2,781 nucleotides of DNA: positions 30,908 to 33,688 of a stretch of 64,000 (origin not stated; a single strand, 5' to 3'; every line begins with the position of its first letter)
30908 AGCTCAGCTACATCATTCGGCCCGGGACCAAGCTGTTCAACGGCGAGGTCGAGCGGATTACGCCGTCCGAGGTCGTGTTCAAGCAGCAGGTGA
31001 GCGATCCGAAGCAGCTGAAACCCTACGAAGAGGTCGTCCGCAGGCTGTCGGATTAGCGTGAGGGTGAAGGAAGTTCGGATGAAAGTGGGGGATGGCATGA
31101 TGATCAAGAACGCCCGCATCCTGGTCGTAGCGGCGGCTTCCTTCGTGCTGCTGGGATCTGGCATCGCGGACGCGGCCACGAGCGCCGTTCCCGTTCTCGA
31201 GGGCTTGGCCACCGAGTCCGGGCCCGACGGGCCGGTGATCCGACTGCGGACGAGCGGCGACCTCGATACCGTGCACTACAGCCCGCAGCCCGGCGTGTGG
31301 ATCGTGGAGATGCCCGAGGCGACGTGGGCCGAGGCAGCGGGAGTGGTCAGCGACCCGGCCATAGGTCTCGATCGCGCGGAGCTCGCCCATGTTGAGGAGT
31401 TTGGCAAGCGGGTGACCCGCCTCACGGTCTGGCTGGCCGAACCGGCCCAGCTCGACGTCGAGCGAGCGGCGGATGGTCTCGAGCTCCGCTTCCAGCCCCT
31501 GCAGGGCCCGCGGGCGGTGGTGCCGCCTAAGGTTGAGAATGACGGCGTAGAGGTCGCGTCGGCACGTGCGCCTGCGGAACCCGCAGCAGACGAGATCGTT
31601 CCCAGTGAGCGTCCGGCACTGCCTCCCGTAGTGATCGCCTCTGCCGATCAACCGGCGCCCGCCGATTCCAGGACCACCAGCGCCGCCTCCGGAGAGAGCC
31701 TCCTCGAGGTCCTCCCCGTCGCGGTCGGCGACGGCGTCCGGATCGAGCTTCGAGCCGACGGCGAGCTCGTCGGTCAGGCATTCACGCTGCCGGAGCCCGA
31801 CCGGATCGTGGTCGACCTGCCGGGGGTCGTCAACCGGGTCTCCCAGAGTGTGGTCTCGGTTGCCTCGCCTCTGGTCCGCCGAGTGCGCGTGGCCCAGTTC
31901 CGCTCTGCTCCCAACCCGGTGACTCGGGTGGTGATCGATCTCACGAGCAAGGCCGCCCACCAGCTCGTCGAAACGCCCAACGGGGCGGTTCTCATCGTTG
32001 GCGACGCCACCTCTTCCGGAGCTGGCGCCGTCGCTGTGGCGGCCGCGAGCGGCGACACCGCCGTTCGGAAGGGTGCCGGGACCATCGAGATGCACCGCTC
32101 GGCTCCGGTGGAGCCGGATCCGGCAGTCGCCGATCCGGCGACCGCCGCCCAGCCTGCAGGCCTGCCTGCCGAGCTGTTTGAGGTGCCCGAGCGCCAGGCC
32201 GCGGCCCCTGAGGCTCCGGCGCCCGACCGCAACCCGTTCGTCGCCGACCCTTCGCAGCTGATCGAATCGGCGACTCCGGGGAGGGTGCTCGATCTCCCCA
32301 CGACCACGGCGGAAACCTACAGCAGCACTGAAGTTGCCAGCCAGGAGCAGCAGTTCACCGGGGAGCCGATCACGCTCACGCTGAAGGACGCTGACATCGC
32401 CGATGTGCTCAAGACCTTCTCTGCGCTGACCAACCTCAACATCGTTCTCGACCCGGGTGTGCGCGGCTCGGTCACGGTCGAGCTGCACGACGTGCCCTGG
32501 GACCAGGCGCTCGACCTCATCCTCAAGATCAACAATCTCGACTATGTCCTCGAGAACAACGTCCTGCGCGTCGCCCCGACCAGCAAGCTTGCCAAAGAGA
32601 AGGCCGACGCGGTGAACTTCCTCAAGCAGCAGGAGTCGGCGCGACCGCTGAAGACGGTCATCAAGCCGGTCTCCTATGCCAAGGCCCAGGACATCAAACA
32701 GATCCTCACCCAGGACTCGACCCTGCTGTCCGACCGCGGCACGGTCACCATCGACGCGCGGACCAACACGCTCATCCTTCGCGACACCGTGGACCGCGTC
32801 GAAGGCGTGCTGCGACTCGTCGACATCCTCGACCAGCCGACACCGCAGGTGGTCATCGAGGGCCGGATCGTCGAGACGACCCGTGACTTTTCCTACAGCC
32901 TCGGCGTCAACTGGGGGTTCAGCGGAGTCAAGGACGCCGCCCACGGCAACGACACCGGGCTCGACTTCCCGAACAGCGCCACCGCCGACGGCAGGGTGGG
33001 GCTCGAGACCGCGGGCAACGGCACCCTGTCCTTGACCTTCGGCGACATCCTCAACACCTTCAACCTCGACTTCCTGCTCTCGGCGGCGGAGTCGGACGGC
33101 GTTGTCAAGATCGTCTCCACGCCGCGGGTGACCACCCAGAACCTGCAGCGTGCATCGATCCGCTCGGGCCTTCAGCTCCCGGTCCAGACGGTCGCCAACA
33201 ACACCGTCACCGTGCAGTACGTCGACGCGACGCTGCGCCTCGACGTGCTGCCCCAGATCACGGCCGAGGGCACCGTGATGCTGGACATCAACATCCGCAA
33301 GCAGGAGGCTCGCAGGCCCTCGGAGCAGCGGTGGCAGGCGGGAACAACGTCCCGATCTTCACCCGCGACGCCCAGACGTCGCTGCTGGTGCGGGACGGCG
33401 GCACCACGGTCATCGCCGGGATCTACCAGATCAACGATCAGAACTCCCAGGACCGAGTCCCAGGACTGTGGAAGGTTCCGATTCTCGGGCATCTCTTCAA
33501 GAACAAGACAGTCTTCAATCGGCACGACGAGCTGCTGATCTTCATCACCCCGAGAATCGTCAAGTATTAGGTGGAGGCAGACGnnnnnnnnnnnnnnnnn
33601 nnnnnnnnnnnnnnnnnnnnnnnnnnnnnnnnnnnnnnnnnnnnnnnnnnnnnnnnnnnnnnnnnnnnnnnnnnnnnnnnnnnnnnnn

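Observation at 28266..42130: pilMNOPQ block is extended by four uncharacterised genes before accBC-aroK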

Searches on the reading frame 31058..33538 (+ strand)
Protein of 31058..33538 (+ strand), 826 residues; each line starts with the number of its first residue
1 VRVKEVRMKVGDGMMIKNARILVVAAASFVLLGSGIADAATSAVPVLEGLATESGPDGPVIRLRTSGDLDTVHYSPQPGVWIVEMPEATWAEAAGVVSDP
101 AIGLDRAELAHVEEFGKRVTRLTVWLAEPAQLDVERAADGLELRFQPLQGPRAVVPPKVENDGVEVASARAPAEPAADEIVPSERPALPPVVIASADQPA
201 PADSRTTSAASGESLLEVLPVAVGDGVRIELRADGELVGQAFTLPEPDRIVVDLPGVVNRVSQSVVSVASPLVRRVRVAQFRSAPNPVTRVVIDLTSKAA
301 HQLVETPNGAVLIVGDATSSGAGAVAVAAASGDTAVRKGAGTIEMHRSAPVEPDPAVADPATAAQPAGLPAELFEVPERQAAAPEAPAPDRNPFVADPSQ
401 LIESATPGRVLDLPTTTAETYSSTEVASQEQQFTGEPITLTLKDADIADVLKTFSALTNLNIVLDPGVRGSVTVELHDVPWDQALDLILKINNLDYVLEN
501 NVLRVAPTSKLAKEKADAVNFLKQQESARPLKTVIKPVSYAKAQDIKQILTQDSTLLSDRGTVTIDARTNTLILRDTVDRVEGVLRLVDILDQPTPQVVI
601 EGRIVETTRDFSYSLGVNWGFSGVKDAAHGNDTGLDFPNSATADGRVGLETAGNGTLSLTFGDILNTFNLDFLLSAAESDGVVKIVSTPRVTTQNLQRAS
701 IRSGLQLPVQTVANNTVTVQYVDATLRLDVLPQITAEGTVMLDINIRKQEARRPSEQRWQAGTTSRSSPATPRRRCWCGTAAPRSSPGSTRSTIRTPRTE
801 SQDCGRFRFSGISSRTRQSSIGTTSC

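Call 4: search_protein_families(library=pfam, proteins=[window:31058-33538:+], max_evalue=0.01)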
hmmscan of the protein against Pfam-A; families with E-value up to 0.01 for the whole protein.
window:31058-33538:+ (826 aa): 5 families
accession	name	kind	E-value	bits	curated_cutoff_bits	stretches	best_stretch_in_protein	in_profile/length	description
PF00263.26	Secretin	-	1.7e-15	57.5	27.5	1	676-756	1-89/169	Bacterial type II and III secretion system protein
PF11741.13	AMIN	-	2.9e-13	50.2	20.5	1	225-306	9-93/101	AMIN domain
PF03958.22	Secretin_N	-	3e-12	47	28.2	1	537-597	5-69/69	Bacterial type II/III secretion system short domain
PF07660.19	STN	-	1e-10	41.6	28.4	1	460-507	1-51/52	Secretin and TonB N terminus short domain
PF21305.2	type_II_gspD_N0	-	1.8e-08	34.6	27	1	442-504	3-70/71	GspD-like, N0 domain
